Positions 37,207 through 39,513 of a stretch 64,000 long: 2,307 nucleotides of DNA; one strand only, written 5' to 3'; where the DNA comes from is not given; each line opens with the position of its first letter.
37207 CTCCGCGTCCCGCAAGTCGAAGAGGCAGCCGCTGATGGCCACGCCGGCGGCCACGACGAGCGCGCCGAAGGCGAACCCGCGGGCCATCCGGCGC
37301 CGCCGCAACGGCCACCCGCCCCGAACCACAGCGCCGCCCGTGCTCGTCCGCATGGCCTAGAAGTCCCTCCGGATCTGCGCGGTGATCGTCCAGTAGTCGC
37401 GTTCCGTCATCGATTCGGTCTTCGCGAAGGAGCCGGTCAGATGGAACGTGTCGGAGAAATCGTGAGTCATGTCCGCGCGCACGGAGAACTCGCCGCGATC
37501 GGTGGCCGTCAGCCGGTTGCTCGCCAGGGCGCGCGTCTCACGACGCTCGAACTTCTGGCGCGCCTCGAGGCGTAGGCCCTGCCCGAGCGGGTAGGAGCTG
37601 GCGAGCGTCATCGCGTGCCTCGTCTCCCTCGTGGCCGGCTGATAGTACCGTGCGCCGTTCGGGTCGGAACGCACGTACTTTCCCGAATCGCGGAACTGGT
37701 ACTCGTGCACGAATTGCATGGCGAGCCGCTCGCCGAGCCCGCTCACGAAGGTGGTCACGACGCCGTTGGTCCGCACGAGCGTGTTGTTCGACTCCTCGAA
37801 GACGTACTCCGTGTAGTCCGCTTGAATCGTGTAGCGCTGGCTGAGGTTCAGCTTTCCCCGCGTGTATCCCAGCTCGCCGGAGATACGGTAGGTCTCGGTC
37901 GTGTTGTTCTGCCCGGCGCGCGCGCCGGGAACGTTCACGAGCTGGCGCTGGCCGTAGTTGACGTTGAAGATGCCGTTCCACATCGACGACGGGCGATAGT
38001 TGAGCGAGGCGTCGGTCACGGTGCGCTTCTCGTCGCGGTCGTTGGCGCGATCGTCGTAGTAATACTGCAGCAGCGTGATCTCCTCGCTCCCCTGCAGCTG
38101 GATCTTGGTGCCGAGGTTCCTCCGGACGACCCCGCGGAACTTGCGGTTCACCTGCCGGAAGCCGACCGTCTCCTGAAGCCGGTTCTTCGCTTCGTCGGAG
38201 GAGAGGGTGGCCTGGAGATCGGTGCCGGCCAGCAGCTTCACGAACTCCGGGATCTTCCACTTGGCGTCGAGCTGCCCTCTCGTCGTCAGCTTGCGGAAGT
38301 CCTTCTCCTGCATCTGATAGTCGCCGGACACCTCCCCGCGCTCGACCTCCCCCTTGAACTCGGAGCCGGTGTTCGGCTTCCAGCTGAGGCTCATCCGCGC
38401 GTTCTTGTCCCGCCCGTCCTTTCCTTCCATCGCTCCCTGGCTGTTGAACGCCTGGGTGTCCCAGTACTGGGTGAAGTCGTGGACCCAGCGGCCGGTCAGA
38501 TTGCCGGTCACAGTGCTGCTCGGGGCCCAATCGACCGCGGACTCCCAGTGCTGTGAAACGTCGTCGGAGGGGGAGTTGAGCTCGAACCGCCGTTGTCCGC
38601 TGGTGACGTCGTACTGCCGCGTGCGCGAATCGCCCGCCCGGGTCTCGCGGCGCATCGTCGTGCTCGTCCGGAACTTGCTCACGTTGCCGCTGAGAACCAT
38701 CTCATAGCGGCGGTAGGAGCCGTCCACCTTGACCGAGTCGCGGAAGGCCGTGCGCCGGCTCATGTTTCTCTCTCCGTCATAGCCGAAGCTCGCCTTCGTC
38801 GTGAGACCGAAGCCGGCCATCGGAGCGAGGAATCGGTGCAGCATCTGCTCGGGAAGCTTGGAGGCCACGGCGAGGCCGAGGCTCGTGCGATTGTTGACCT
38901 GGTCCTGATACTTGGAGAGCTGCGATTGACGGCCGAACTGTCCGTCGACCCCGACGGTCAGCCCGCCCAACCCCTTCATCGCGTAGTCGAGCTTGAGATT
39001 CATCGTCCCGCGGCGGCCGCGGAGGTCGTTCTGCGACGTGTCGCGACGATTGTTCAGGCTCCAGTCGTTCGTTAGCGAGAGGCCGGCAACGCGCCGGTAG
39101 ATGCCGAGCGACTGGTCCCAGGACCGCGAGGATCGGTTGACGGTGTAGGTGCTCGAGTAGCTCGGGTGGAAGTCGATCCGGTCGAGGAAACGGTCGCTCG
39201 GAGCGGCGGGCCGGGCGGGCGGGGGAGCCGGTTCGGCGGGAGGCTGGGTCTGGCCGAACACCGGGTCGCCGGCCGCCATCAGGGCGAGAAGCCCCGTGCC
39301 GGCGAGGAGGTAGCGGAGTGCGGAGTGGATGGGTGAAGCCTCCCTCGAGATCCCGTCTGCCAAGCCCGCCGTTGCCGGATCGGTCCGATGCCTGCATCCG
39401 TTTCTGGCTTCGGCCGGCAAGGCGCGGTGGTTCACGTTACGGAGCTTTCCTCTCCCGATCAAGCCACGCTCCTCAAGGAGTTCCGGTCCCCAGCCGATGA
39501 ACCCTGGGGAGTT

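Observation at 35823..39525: Outer-membrane barrel plus two tandem paralogous lipoproteins, divergent from an orphan histidine kinase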

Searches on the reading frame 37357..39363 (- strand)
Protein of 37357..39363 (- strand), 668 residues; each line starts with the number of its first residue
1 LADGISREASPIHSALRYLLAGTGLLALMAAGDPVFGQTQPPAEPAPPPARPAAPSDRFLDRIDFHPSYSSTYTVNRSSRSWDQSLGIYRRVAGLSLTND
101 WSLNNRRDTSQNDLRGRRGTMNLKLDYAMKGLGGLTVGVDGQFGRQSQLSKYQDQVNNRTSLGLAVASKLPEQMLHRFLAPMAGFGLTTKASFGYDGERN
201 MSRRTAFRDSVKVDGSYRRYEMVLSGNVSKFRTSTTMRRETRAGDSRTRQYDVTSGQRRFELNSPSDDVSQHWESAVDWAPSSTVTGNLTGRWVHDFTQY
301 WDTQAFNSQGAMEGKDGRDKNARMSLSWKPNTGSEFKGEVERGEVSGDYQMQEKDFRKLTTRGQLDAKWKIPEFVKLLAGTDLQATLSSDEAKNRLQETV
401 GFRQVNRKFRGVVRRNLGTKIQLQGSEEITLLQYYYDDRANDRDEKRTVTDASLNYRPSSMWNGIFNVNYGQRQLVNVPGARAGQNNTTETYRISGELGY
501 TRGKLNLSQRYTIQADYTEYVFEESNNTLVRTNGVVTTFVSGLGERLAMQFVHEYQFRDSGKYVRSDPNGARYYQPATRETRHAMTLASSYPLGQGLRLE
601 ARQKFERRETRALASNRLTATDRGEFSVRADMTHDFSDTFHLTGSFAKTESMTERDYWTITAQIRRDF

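Call 5: search_protein_families(library=pfam, proteins=[window:37357-39363:-], max_evalue=1)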
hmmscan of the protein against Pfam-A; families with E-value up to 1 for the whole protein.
window:37357-39363:- (668 aa): 1 family
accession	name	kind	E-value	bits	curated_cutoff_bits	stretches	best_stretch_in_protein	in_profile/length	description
PF07660.19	STN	-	0.022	15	28.4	0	11-33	24-45/52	Secretin and TonB N terminus short domain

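Call 6: search_protein_families(library=ncbifam, proteins=[window:37357-39363:-], max_evalue=1)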
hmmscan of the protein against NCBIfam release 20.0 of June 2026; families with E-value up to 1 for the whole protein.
window:37357-39363:- (668 aa): 0 families

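Call 10: find_homologous_proteins(query=window:37357-39363:-)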
Query window:37357-39363:- (668 aa): 3 proteins with E <= 0.001 among 8000 candidates.
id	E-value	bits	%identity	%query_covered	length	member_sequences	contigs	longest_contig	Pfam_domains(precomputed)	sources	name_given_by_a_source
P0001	0.0e+0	1086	99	72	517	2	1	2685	-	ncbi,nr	ncbi:MAG: hypothetical protein QUU85_03760, partial [Candidatus Eisenbacteria bacterium]|nr:hypothet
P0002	7.2e-200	684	48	99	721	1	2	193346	-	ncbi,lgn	-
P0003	3.8e-195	668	47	95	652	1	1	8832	-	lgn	-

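Call 12: find_encoding_contigs(protein=P0002, flank=8000, max_places=4)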
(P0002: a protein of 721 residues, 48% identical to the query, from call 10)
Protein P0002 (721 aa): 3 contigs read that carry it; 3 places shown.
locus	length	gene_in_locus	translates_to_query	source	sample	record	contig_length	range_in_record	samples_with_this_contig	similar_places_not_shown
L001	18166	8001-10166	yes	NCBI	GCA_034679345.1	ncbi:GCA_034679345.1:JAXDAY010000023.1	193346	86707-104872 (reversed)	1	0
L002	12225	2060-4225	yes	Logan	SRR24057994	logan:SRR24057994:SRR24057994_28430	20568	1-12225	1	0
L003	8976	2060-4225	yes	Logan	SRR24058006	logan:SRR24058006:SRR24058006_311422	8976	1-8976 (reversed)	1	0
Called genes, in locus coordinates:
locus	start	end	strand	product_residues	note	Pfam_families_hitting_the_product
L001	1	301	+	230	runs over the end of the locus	PF00005:ABC_tran, PF13304:AAA_21 (faint)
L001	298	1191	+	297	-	PF18075:FtsX_ECD, PF02687:FtsX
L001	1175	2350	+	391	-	PF01551:Peptidase_M23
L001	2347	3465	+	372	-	PF13177:DNA_pol3_delta2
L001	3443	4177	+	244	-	PF04468:PSP1, PF28472:PSP1_3rd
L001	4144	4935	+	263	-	PF01026:TatD_DNase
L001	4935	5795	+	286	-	PF00398:RrnaAD, PF13649:Methyltransf_25 (weak)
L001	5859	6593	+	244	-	PF00483:NTP_transferase, PF12804:NTP_transf_3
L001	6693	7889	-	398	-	PF02518:HATPase_c (weak)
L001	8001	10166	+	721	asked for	-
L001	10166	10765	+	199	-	-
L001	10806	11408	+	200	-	-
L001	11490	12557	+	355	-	PF04748:Polysacc_deac_2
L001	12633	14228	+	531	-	PF21760:SecD_1st, PF22599:SecDF_P1_head, PF02355:SecD_SecF_C, PF03176:MMPL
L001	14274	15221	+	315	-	PF07549:Sec_GG (weak), PF02355:SecD_SecF_C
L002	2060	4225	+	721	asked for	-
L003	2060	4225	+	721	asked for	-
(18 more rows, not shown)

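Call 13: find_encoding_contigs(protein=P0003, flank=8000, max_places=4)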
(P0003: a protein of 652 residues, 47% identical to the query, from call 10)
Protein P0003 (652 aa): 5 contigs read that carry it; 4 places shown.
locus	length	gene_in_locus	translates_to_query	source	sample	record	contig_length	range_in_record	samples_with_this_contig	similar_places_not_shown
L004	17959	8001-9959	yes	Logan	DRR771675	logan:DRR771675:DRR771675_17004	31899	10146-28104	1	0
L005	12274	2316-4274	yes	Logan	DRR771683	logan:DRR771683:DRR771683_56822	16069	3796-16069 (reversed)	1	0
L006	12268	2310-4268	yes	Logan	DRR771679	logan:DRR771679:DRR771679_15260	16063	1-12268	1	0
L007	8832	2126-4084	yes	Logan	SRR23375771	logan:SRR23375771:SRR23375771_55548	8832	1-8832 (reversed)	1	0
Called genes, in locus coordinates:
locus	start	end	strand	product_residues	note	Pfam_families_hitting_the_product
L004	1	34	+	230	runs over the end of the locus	PF00005:ABC_tran, PF13304:AAA_21 (faint)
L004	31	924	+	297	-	PF18075:FtsX_ECD, PF02687:FtsX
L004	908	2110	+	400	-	PF01551:Peptidase_M23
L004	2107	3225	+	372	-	PF13177:DNA_pol3_delta2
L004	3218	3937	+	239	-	PF04468:PSP1, PF28472:PSP1_3rd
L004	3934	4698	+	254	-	PF01026:TatD_DNase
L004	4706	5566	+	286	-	PF00398:RrnaAD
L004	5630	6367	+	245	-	PF00483:NTP_transferase, PF12804:NTP_transf_3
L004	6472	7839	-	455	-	-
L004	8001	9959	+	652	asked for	-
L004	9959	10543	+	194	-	-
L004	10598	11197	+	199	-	-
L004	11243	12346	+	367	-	PF04748:Polysacc_deac_2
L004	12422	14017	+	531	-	PF21760:SecD_1st, PF22599:SecDF_P1_head, PF02355:SecD_SecF_C, PF03176:MMPL (weak)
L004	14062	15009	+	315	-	PF07549:Sec_GG (weak), PF02355:SecD_SecF_C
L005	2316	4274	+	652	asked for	-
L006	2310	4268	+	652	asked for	-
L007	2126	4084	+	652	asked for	-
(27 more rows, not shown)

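Call 34: search_protein_representatives(alignment_id=A1)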
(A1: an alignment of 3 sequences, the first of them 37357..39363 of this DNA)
Query: 3 sequences, 663 profile positions. Proteins with E-value up to 0.001 (for the whole library): 232; up to 1e-10: 131; up to 1e-30: 45. The best 150 are listed.
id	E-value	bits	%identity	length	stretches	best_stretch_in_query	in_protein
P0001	1.6e-263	892.4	-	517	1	2-475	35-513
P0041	1.6e-244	829.6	-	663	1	14-663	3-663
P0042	1.1e-199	681.5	-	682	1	19-663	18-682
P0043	2.1e-194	664.0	-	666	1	45-663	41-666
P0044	4.1e-191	653.1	-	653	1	19-661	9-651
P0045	5.0e-97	342.2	-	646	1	39-663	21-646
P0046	3.5e-88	313.0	-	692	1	40-663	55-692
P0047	1.8e-85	304.1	-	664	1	26-663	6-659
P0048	2.8e-85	303.4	-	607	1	45-663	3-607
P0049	3.2e-84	299.9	-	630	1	44-663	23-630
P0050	6.1e-84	299.0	-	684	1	46-663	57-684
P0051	4.0e-83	296.3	-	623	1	61-663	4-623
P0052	8.4e-81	288.6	-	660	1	42-663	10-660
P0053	1.3e-79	284.7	-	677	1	24-663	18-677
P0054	8.0e-79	282.1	-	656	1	47-663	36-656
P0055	2.3e-75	270.6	-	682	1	45-663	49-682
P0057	1.5e-64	235.0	-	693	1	45-663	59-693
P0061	1.6e-57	211.7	-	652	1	38-663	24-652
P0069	1.3e-45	172.3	-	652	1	15-662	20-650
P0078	2.1e-37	145.2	-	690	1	34-648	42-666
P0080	1.2e-34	136.1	-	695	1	18-663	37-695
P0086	3.0e-30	121.6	-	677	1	6-662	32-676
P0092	2.4e-26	108.7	-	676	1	37-663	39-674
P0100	8.1e-22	93.7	-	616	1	24-663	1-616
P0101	2.8e-21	91.9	-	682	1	42-663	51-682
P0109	1.0e-18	83.5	-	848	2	273-626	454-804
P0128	9.6e-16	73.7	-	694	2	305-663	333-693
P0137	2.4e-14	69.0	-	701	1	64-650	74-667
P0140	1.3e-13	66.6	-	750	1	242-659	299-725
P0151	2.2e-12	62.6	-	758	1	263-625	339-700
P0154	4.0e-12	61.7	-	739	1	34-638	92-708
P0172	1.2e-10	56.9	-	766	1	297-579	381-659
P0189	2.7e-09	52.4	-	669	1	411-606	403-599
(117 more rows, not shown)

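Call 38: search_solved_structures(query=A4, max_evalue=10)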
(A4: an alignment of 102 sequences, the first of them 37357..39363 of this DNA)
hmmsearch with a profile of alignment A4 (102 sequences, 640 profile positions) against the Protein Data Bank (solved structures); distinct sequences matched with E-value up to 10: 6.
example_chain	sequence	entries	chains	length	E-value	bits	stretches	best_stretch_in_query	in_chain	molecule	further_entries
4ne9_C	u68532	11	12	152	0.064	15.1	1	6-72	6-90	Proprotein convertase subtilisin/kexin type 9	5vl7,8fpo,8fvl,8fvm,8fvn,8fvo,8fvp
5vla_A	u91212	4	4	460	0.58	11.9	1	6-65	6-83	Proprotein convertase subtilisin/kexin type 9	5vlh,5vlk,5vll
9szy_B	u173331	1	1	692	1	11.1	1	6-63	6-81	Proprotein convertase subtilisin/kexin type 9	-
2p4e_P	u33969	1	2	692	1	11.1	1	6-63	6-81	Proprotein convertase subtilisin/kexin type 9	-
6u2f_A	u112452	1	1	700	1.1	11.1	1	6-63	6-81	Proprotein convertase subtilisin/kexin type 9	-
5vlp_A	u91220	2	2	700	1.1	11.1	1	6-63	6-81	Proprotein convertase subtilisin/kexin type 9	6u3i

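Call 41: search_protein_families(library=pfam, alignment_id=A5, max_evalue=0.01)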
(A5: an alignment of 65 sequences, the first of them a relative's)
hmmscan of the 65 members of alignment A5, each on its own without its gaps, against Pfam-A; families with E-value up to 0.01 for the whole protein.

A. member 1, P0045 (646 aa): 1 family
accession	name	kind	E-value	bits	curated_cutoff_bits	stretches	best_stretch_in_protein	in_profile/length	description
PF13505.12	OMP_b-brl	-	0.0008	20.1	28.7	0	488-646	21-175/175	Outer membrane protein beta-barrel domain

B. families by the number of members that match (of 65 scanned): 7 families
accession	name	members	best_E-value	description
PF13505.12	OMP_b-brl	9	5.4e-05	Outer membrane protein beta-barrel domain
PF13620.12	CarboxypepD_reg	1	2.1e-06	Carboxypeptidase regulatory-like domain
PF13609.12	Porin_4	1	2.2e-06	Gram-negative porin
PF04338.18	DUF481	1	5.8e-06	Protein of unknown function, DUF481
PF01389.23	OmpA_membrane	1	0.00042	OmpA-like transmembrane domain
PF10677.15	DUF2490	1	0.00051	Protein of unknown function (DUF2490)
PF22774.2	DNAJC11_beta-barrel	1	0.0044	DNAJC11, beta-barrel domain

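Call 47: list_cluster_members(proteins=[P0045, P0053, P0061, P0069, P0078, P0086, P0101, P0109, P0137, P0154])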
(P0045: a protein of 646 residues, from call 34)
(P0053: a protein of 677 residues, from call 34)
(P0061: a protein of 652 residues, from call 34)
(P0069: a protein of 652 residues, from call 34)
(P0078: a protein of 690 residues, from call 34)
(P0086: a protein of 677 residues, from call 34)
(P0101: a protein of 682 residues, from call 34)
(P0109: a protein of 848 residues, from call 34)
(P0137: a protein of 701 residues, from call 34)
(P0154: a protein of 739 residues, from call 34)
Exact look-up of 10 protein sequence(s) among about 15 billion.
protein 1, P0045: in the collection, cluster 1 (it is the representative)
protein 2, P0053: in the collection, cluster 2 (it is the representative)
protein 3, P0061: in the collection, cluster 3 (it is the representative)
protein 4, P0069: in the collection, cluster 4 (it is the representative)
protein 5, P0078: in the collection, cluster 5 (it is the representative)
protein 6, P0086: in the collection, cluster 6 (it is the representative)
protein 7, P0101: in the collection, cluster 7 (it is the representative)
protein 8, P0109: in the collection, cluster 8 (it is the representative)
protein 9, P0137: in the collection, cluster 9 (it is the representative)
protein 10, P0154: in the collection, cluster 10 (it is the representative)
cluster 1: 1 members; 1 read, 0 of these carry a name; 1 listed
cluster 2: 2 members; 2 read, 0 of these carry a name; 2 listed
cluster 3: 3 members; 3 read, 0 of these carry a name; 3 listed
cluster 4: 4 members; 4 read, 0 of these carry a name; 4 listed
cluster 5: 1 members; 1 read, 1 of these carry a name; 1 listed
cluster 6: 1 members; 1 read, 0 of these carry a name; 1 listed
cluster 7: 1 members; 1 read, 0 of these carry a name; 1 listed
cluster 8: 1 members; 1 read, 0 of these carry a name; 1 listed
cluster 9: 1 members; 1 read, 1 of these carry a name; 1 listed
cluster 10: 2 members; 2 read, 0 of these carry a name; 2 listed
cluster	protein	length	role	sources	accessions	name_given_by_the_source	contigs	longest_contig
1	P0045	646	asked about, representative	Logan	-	-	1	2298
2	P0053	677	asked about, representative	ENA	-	-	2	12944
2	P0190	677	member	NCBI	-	-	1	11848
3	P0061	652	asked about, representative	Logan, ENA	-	-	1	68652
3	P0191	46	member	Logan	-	-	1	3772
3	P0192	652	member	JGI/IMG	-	-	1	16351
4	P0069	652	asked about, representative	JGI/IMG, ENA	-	-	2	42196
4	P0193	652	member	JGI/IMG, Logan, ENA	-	-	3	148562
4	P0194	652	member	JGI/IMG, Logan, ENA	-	-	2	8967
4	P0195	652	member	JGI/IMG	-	-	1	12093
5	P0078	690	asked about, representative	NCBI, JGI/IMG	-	hypothetical protein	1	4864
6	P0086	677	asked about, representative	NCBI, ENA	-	-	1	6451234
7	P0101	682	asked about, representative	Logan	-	-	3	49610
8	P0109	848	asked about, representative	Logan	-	-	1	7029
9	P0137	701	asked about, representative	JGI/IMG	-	hypothetical protein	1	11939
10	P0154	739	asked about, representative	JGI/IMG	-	-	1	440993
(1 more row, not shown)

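Call 48: predict_structure(alignment_id=A4)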
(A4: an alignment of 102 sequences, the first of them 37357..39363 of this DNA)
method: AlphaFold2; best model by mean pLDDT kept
length: 668 residues; sequences in the alignment: 102
mean_pLDDT: 92.5   pTM: 0.82
mean pLDDT of the five models: 92.5, 92.0, 91.9, 91.4, 91.3
residues with pLDDT >= 90: 599; 70-90: 13; 50-70: 8; < 50: 48
segments of 3 or more residues with pLDDT < 50: 1-14, 19-49
pLDDT, mean of each block of 10 residues (from residue 1): 35 48 40 29 40 67 92 98 98 95 98 98 97 95 98 97 97 95 96 98 96 98 97 98 98 96 97 98 98 98 92 98 98 98 98 97 98 95 98 98 99 97 98 98 98 98 98 98 98 98 98 98 97 98 96 99 96 98 98 97 98 98 98 97 98 97 97
secondary structure, 60 per line:
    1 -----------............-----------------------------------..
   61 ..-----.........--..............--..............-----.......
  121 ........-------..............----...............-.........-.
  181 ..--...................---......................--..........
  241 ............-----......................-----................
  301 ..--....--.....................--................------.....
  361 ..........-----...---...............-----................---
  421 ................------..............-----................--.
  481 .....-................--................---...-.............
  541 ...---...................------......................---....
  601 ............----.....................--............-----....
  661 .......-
elements in order: H12-23 H59-62 E68-76 E79-92 E95-108 E114-128 E136-149 E154-168 H170-178 E185-203 E207-228 E231-252 E258-279 E285-302 H305-308 E311-331 E334-349 E356-370 E382-396 E402-417 E421-436 E443-456 E462-477 H480-485 E487-502 E505-520 E528-543 E547-565 E572-593 E597-612 E617-637 E640-651 E657-667

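Call 51: find_encoding_contigs(protein=P0086, flank=7000, max_places=2)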
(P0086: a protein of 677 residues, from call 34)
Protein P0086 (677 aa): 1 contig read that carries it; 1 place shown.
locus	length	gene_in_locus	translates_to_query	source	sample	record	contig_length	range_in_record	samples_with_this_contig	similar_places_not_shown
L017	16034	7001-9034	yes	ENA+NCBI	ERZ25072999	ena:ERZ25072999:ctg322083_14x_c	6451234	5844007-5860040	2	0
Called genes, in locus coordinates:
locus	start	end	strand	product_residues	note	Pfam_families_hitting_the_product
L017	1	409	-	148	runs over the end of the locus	-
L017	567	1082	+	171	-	PF10502:Peptidase_S26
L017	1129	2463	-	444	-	PF13579:Glyco_trans_4_4, PF13439:Glyco_transf_4, PF13692:Glyco_trans_1_4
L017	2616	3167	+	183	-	PF09685:MamF_MmsF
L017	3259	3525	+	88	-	-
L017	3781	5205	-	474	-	PF01663:Phosphodiest, PF00884:Sulfatase (weak)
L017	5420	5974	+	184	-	PF01862:PvlArgDC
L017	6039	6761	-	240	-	PF02585:PIG-L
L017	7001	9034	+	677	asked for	-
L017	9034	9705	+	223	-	-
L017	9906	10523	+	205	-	-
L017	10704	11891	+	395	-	PF04748:Polysacc_deac_2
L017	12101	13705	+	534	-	PF21760:SecD_1st, PF22599:SecDF_P1_head, PF02355:SecD_SecF_C, PF03176:MMPL (weak)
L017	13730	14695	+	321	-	PF02355:SecD_SecF_C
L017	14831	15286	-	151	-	PF01741:MscL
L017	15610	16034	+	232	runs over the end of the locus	PF13709:DUF4159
